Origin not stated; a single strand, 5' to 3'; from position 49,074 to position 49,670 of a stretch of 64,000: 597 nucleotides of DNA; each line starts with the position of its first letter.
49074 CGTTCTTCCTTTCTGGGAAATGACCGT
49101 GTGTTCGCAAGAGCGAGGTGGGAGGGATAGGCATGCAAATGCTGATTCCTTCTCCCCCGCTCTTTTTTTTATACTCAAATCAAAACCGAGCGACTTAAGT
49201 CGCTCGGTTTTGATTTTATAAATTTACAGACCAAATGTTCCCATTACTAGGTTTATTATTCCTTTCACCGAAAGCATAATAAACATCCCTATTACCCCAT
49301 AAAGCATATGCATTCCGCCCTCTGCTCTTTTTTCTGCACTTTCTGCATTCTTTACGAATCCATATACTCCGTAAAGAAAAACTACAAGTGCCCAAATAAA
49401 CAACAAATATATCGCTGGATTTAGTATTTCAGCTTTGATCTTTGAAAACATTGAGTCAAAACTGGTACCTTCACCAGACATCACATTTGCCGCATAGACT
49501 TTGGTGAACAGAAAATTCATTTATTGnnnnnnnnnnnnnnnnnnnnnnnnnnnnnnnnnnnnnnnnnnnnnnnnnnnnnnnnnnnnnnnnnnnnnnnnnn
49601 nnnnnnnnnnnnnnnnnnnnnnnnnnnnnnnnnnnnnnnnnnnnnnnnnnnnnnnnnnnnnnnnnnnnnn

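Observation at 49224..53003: Tandem array of five paralogous VirB2/TrbC-pilin-like mini-proteins with an orphan solute-binding protein and a SAM methyltransferase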

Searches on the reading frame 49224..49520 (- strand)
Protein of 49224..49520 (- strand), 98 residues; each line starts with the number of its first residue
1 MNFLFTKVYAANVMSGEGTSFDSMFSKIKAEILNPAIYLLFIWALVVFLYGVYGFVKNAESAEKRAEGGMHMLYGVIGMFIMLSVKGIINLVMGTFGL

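Call 3: search_protein_families(library=pfam, proteins=[window:49224-49520:-], max_evalue=1)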
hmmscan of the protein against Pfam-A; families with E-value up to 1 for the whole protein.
window:49224-49520:- (98 aa): 1 family
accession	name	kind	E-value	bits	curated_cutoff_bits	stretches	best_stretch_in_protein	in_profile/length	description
PF18895.5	T4SS_pilin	-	1.4e-07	31.9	26.6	1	30-92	10-71/71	Type IV secretion system pilin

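Call 4: search_protein_families(library=ncbifam, proteins=[window:49224-49520:-], max_evalue=1)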
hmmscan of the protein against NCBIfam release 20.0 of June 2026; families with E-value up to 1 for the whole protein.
window:49224-49520:- (98 aa): 5 families
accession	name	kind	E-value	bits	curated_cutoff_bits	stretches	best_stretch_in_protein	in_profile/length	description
NF045849.1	ICE_MMCAP2_0565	equivalog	2e-05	24.2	40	1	31-95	15-79/80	Mbov_0395 family pilin-like conjugal transfer protein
NF051875.1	glycan_WsfD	subfamily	2.3e-05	23.3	80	1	15-83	354-421/452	glycan biosynthesis hexose transferase WsfD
NF033849.1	ser_rich_anae_1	subfamily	0.033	11.5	650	1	46-77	75-106/1163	serine-rich protein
NF046005.2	near_gluc_PtsG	equivalog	0.11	12.8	45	1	38-57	63-82/85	MPN207a family PTS transporter accessory protein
TIGR03927.1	T7SS_EssA_Firm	equivalog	0.25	11.2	32.45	0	4-50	99-143/151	type VII secretion protein EssA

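Call 12: find_homologous_proteins(query=A1, max_evalue=0.001)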
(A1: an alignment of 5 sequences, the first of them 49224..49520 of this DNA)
Query A1 (5 sequences) (98 aa, profile of the alignment): 597 proteins with E <= 0.001 among 3069 candidates; the best 120 are listed.
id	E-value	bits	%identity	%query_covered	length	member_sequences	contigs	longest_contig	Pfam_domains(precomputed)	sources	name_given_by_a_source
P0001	2.3e-38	149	45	66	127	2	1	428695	PF18895.6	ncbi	ncbi:MAG: hypothetical protein WC631_01645 [Candidatus Paceibacterota bacterium]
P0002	1.5e-37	146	36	66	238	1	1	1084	PF18895.6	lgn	-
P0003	1.9e-37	146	33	82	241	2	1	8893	PF18895.6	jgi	jgi:hypothetical protein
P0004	4.2e-37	145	40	69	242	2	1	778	PF18895.6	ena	-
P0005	7.7e-37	144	26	76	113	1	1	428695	PF18895.6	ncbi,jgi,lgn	ncbi:MAG: hypothetical protein WC631_01650 [Candidatus Paceibacterota bacterium]|jgi:hypothetical pr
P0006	9.2e-37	144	36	83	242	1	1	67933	PF18895.6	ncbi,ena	-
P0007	1.8e-36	143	30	68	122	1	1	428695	PF18895.6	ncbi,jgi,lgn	ncbi:MAG: hypothetical protein WC631_01640 [Candidatus Paceibacterota bacterium]|jgi:hypothetical pr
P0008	1.3e-33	133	35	79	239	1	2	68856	PF18895.6,PF04956.19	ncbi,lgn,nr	ncbi:MAG: hypothetical protein HYV76_02580 [Candidatus Vogelbacteria bacterium]|nr:hypothetical prot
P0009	1.3e-33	133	32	93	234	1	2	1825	PF18895.6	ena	-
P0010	1.1e-29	121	80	100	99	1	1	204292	PF18895.6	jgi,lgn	jgi:hypothetical protein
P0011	2.1e-28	117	29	91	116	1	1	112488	PF18895.6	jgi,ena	-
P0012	4.3e-28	116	100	87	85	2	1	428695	PF18895.6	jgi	jgi:hypothetical protein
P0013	5.0e-28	115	44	56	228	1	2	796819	PF18895.6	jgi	jgi:uncharacterized membrane protein YidH (DUF202 family)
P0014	6.0e-28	115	30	54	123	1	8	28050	PF18895.6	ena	-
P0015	6.5e-28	115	-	-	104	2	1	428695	PF18895.6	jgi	jgi:heme O synthase-like polyprenyltransferase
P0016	7.7e-28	115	44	56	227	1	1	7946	PF18895.6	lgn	-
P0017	2.3e-27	113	29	91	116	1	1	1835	PF18895.6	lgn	-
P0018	3.3e-27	113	37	68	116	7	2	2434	PF18895.6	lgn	-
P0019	6.4e-27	112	33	80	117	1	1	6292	PF18895.6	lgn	-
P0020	1.1e-26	111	37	68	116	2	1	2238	PF18895.6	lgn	-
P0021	1.4e-26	111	24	64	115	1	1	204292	PF18895.6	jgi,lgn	jgi:hypothetical protein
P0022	1.4e-26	111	32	54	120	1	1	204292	PF18895.6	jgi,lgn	jgi:hypothetical protein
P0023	2.4e-26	110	36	56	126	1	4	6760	PF18895.6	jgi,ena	-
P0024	4.3e-26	109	72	100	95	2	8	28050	PF18895.6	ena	-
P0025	8.3e-26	108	40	51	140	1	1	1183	PF18895.6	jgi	jgi:uncharacterized membrane protein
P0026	2.5e-25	107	30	93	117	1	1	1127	PF18895.6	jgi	jgi:hypothetical protein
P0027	2.6e-25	107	37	81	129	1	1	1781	PF18895.6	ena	-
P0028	4.6e-25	106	35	67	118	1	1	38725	PF18895.6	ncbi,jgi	jgi:hypothetical protein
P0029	5.2e-25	106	32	67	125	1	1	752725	PF18895.6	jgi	jgi:hypothetical protein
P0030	6.0e-25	106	32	67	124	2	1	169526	PF18895.6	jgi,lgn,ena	-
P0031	6.5e-25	105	42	79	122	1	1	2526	PF18895.6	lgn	-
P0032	6.8e-25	105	38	56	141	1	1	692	PF18895.6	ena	-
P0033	7.3e-25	105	37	67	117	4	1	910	PF18895.6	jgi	jgi:hypothetical protein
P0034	7.8e-25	105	35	76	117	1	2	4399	PF18895.6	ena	-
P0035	8.7e-25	105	38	67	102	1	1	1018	PF18895.6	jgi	jgi:hypothetical protein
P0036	1.0e-24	105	43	82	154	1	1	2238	PF18895.6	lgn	-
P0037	1.1e-24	105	40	66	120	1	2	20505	PF18895.6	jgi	jgi:hypothetical protein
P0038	1.1e-24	105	32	69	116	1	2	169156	PF18895.6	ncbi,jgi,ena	ncbi:MAG: pilin [Candidatus Paceibacterota bacterium]|jgi:hypothetical protein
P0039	1.3e-24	104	42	90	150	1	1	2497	PF18895.6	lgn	-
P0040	1.8e-24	104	54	27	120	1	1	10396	PF18895.6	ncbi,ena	-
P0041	2.0e-24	104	34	89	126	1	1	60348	PF18895.6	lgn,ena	-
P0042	2.1e-24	104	36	56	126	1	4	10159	PF18895.6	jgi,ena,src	-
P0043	2.4e-24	104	26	91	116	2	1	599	PF18895.6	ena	-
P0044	2.7e-24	103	41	82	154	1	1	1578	PF18895.6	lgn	-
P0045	2.8e-24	103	34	94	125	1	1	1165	PF18895.6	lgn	-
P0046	2.9e-24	103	41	70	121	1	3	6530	PF18895.6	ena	-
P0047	3.6e-24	103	39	85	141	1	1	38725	PF18895.6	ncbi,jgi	jgi:hypothetical protein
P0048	4.7e-24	103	35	55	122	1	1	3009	PF18895.6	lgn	-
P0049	5.2e-24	102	29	69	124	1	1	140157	PF18895.6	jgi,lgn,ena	-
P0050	6.9e-24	102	37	63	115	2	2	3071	PF18895.6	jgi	-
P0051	7.0e-24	102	54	98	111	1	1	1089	PF18895.6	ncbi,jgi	jgi:hypothetical protein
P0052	7.1e-24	102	33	68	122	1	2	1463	PF18895.6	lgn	-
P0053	8.3e-24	102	43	79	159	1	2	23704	PF18895.6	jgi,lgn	jgi:hypothetical protein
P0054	8.9e-24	102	41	82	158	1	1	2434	PF18895.6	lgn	-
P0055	1.0e-23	102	41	70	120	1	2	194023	PF18895.6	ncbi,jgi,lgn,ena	ncbi:MAG: hypothetical protein WC250_00855 [Candidatus Paceibacterota bacterium]|jgi:hypothetical pr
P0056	1.1e-23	101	22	64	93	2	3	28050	PF18895.6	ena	-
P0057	1.1e-23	101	36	67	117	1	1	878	PF18895.6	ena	-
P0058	1.1e-23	101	46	81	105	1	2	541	PF18895.6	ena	-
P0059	1.2e-23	101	38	94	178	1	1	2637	PF18895.6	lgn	-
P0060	1.4e-23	101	40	70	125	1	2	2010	PF18895.6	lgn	-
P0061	1.4e-23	101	34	89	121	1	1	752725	PF18895.6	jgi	jgi:uncharacterized membrane protein YuzA (DUF378 family)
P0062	1.5e-23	101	36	67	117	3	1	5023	PF18895.6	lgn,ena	-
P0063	1.9e-23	101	35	66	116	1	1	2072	PF18895.6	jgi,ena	-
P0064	1.9e-23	101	39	66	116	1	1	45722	PF18895.6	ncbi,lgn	-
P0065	2.0e-23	101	34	66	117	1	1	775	PF18895.6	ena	-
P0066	2.1e-23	100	32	64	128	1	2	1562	PF18895.6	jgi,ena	-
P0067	2.4e-23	100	39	65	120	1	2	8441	PF18895.6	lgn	-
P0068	2.5e-23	100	39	58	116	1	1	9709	PF18895.6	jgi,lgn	-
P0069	3.0e-23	100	31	69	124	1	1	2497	PF18895.6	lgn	-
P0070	3.1e-23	100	39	67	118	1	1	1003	PF18895.6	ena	-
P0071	3.1e-23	100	29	98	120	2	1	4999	PF18895.6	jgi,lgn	jgi:uncharacterized membrane protein HdeD (DUF308 family)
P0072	4.9e-23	99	34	63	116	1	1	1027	PF18895.6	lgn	-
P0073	6.0e-23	99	42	68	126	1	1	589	PF18895.6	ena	-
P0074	6.4e-23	99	28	70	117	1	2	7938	PF18895.6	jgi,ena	-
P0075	6.7e-23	99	31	73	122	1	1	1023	PF18895.6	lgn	-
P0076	6.8e-23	99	38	87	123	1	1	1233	PF18895.6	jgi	jgi:hypothetical protein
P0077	7.7e-23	99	35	67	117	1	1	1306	PF18895.6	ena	-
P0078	7.9e-23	99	34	63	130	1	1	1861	PF18895.6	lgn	-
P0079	7.9e-23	99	33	71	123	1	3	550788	PF18895.6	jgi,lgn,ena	-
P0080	8.5e-23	99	33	86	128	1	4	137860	PF18895.6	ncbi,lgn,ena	-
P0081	8.9e-23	98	37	93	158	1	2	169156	PF18895.6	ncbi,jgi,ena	ncbi:MAG: hypothetical protein WC229_02540 [Candidatus Paceibacterota bacterium]|jgi:hypothetical pr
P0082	1.0e-22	98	31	98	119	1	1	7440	PF18895.6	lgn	-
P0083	1.2e-22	98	49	100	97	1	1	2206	PF18895.6,PF04956.19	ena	-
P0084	1.3e-22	98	32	81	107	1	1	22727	PF18895.6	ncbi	-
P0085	1.3e-22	98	44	56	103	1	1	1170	PF18895.6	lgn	-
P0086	1.4e-22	98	36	67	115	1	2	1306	PF18895.6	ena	-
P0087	1.5e-22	98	30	76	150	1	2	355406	PF18895.6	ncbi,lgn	-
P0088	1.5e-22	98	27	91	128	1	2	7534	PF18895.6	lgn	-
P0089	1.7e-22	98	38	56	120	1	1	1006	PF18895.6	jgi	jgi:hypothetical protein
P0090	1.8e-22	98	34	67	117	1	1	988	PF18895.6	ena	-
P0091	1.8e-22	97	34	67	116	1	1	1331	PF18895.6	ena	-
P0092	1.9e-22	97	30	68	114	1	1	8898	PF18895.6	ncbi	-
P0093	2.1e-22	97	52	98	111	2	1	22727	PF18895.6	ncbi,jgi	-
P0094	2.1e-22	97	45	65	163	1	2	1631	PF18895.6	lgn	-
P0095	2.2e-22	97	32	67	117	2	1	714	PF18895.6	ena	-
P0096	2.4e-22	97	31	65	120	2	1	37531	PF18895.6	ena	-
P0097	2.5e-22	97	31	63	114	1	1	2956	PF18895.6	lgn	-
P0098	2.5e-22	97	40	82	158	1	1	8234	PF18895.6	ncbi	-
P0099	3.0e-22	97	36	68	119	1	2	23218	PF18895.6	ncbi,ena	-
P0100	3.2e-22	97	41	100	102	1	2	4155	PF18895.6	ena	-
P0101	3.3e-22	97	30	68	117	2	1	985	PF18895.6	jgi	jgi:hypothetical protein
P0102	3.4e-22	97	37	67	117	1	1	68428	PF18895.6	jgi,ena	-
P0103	3.6e-22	97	32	100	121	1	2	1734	PF18895.6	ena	-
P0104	3.7e-22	96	39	82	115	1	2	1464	PF18895.6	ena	-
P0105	3.7e-22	96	39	55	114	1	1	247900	PF18895.6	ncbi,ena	-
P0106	4.6e-22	96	37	55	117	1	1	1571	PF18895.6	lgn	-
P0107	4.9e-22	96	45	68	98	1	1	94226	PF18895.6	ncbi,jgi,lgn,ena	ncbi:MAG: pilin [Candidatus Paceibacterota bacterium]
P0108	5.1e-22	96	36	67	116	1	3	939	PF18895.6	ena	-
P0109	5.2e-22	96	37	69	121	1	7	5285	PF18895.6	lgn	-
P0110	5.3e-22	96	34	83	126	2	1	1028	PF18895.6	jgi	-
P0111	5.7e-22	96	33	68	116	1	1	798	PF18895.6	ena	-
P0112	6.0e-22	96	33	67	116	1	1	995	PF18895.6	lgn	-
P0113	6.2e-22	96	58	99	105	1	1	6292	PF18895.6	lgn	-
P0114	6.8e-22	96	44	61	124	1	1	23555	PF18895.6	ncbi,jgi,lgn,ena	ncbi:MAG: hypothetical protein WCT19_00945 [Candidatus Paceibacterota bacterium]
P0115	6.9e-22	96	37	81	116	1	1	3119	PF18895.6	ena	-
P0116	7.0e-22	96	42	68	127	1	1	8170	PF18895.6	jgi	jgi:hypothetical protein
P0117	7.5e-22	95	36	56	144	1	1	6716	PF18895.6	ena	-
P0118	7.6e-22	95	34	68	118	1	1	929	PF18895.6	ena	-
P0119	8.1e-22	95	42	68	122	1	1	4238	PF18895.6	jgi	jgi:hypothetical protein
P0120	9.1e-22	95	37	66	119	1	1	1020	PF18895.6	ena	-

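Call 14: find_encoding_contigs(protein=P0010, flank=10000, max_places=4)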
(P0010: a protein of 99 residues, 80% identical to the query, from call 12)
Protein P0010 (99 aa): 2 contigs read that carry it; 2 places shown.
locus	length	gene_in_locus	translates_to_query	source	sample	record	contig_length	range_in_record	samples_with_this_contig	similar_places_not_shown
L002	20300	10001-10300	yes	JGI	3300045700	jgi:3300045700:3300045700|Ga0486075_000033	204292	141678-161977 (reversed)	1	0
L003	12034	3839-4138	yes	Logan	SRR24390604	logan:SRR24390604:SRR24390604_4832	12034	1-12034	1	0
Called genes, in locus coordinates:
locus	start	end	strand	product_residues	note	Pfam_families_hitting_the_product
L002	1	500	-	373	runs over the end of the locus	PF21543:CvfB_2nd (faint), PF21710:Spt6_S1 (faint), PF00575:S1, PF23459:S1_RRP5 (faint), PF00575:S1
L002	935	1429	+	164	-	-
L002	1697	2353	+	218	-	PF01797:Y1_Tnp (weak)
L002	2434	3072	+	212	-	PF13483:Lactamase_B_3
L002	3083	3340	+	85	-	-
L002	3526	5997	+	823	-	PF00521:DNA_topoisoIV, PF03989:DNA_gyraseA_C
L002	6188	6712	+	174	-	PF01209:Ubie_methyltran, PF01728:FtsJ (weak), PF13847:Methyltransf_31, PF08241:Methyltransf_11, PF08242:Methyltransf_12, PF13649:Methyltransf_25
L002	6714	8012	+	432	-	PF13416:SBP_bac_8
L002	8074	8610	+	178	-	PF18895:T4SS_pilin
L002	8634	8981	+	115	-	PF18895:T4SS_pilin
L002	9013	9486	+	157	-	PF18895:T4SS_pilin (weak)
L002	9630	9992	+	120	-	PF18895:T4SS_pilin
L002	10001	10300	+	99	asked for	PF18895:T4SS_pilin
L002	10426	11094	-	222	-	-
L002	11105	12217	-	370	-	PF01145:Band_7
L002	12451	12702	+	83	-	PF01541:GIY-YIG, PF10544:T5orf172 (weak)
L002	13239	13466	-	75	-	-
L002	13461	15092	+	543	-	PF03023:MurJ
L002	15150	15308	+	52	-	PF00471:Ribosomal_L33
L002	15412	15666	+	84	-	-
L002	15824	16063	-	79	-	PF26604:CBU_0592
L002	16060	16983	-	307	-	PF01745:IPT, PF01715:IPPT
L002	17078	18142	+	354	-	PF02195:ParB_N, PF17762:HTH_ParB, PF23552:ParB_C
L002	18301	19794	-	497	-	PF13328:HD_4, PF01966:HD, PF04607:RelA_SpoT, PF02824:TGS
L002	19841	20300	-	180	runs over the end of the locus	PF00293:NUDIX (weak)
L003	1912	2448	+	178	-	PF18895:T4SS_pilin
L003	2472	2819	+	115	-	PF18895:T4SS_pilin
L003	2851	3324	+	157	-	PF18895:T4SS_pilin (weak)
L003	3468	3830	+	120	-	PF18895:T4SS_pilin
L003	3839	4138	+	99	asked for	PF18895:T4SS_pilin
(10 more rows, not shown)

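Call 15: find_encoding_contigs(protein=P0038, flank=10000, max_places=4)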
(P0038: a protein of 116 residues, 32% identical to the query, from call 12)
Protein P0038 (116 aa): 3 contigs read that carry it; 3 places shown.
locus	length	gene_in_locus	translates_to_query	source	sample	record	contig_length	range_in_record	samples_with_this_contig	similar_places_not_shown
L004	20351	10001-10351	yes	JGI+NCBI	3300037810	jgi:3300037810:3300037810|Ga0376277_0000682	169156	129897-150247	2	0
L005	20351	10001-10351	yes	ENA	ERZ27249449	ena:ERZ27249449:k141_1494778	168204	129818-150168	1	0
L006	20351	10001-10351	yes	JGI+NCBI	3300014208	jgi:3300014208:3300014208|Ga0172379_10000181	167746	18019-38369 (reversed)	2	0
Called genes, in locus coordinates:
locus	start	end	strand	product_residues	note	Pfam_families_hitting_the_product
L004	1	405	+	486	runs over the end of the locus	PF03193:RsgA_GTPase (faint), PF00005:ABC_tran, PF00931:NB-ARC (faint), PF02463:SMC_N (faint), PF13175:AAA_15 (faint), PF13191:AAA_16 (faint), PF13401:AAA_22 (faint), PF00005:ABC_tran, +7 more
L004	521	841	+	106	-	-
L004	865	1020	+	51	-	-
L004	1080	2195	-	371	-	PF21543:CvfB_2nd (faint), PF00575:S1 (weak), PF23459:S1_RRP5 (faint), PF00575:S1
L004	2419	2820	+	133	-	-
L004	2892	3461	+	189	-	PF07963:N_methyl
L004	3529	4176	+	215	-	PF13483:Lactamase_B_3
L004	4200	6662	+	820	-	PF00521:DNA_topoisoIV, PF03989:DNA_gyraseA_C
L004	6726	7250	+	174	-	PF01209:Ubie_methyltran, PF01135:PCMT (faint), PF13847:Methyltransf_31, PF08241:Methyltransf_11, PF08242:Methyltransf_12, PF13649:Methyltransf_25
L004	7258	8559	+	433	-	PF01547:SBP_bac_1, PF13416:SBP_bac_8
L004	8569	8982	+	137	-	PF18895:T4SS_pilin (weak)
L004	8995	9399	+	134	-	PF18895:T4SS_pilin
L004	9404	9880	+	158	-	PF18895:T4SS_pilin (weak)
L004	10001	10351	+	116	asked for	PF18895:T4SS_pilin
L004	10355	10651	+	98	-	PF18895:T4SS_pilin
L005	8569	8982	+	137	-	PF18895:T4SS_pilin (weak)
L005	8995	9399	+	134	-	PF18895:T4SS_pilin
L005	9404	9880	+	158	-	PF18895:T4SS_pilin (weak)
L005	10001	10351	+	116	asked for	PF18895:T4SS_pilin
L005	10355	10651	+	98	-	PF18895:T4SS_pilin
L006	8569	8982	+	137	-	PF18895:T4SS_pilin (weak)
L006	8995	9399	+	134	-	PF18895:T4SS_pilin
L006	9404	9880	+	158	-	PF18895:T4SS_pilin (weak)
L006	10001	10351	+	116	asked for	PF18895:T4SS_pilin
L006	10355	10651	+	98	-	PF18895:T4SS_pilin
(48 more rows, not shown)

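Call 16: find_encoding_contigs(protein=P0013, flank=10000, max_places=4)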
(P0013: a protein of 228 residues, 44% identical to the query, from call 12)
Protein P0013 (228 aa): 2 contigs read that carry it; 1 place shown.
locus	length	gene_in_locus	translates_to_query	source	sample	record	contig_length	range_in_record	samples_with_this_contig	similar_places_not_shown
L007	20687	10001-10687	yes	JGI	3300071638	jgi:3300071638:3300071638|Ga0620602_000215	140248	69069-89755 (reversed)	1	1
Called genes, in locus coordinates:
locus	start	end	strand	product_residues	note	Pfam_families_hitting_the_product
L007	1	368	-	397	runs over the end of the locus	PF03129:HGTP_anticodon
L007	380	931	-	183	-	PF10502:Peptidase_S26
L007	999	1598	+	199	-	PF01195:Pept_tRNA_hydro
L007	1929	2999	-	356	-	PF00575:S1 (weak), PF23459:S1_RRP5 (faint), PF00575:S1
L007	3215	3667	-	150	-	-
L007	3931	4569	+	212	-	PF13483:Lactamase_B_3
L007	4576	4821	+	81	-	-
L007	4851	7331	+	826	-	PF00521:DNA_topoisoIV, PF03989:DNA_gyraseA_C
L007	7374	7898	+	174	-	PF01135:PCMT (weak), PF01209:Ubie_methyltran, PF01728:FtsJ (weak), PF05175:MTS (faint), PF13847:Methyltransf_31, PF08241:Methyltransf_11, PF08242:Methyltransf_12 (weak), PF13649:Methyltransf_25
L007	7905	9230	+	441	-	PF01547:SBP_bac_1, PF13416:SBP_bac_8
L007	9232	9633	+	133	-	PF18895:T4SS_pilin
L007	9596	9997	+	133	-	PF04956:TrbC, PF18895:T4SS_pilin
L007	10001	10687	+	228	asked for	PF18895:T4SS_pilin (weak)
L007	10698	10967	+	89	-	PF18895:T4SS_pilin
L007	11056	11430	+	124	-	PF18895:T4SS_pilin (weak)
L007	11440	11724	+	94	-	PF18895:T4SS_pilin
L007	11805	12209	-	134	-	-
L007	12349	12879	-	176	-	-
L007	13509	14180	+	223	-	-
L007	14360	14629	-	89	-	-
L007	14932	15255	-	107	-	PF02033:RBFA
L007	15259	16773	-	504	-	PF00009:GTP_EFTU, PF00350:Dynamin_N (faint), PF01926:MMR_HSR1, PF02421:FeoB_N (faint), PF22042:EF-G_D2, PF11987:IF-2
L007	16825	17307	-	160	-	PF14584:DUF4446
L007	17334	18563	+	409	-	PF00266:Aminotran_5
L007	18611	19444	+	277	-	-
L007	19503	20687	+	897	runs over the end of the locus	PF02861:Clp_N, PF23569:NBD_SMAX1, PF00004:AAA, PF17871:AAA_lid_9, PF00004:AAA, PF07724:AAA_2, PF07728:AAA_5, PF10431:ClpB_D2-small, +6 more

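Call 105: search_protein_representatives(alignment_id=A1)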
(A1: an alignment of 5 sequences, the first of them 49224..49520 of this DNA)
Query: 5 sequences, 120 profile positions. Proteins with E-value up to 0.001 (for the whole library): 56977; up to 1e-10: 8052; up to 1e-30: 71. The best 150 are listed.
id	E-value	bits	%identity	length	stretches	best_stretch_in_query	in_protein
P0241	2.2e-63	227.9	-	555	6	1-106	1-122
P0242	8.0e-59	213.2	-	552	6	9-106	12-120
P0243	4.6e-55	201.0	-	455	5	8-105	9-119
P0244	6.0e-54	197.4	-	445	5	30-111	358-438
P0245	6.8e-51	187.6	-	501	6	34-106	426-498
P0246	1.8e-50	186.2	-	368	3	21-115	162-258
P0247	3.1e-49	182.2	-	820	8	34-106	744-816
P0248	1.5e-48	180.0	-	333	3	25-109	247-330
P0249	7.0e-48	177.8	-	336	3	32-118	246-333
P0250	1.2e-46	173.9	-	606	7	42-107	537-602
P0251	5.0e-45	168.6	-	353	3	34-115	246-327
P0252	1.8e-44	166.9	-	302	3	31-119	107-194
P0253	3.6e-44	165.9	-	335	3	46-111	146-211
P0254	5.1e-44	165.4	-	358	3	12-109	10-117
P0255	2.2e-43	163.3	-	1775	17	35-109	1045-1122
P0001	7.5e-39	148.7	-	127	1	4-120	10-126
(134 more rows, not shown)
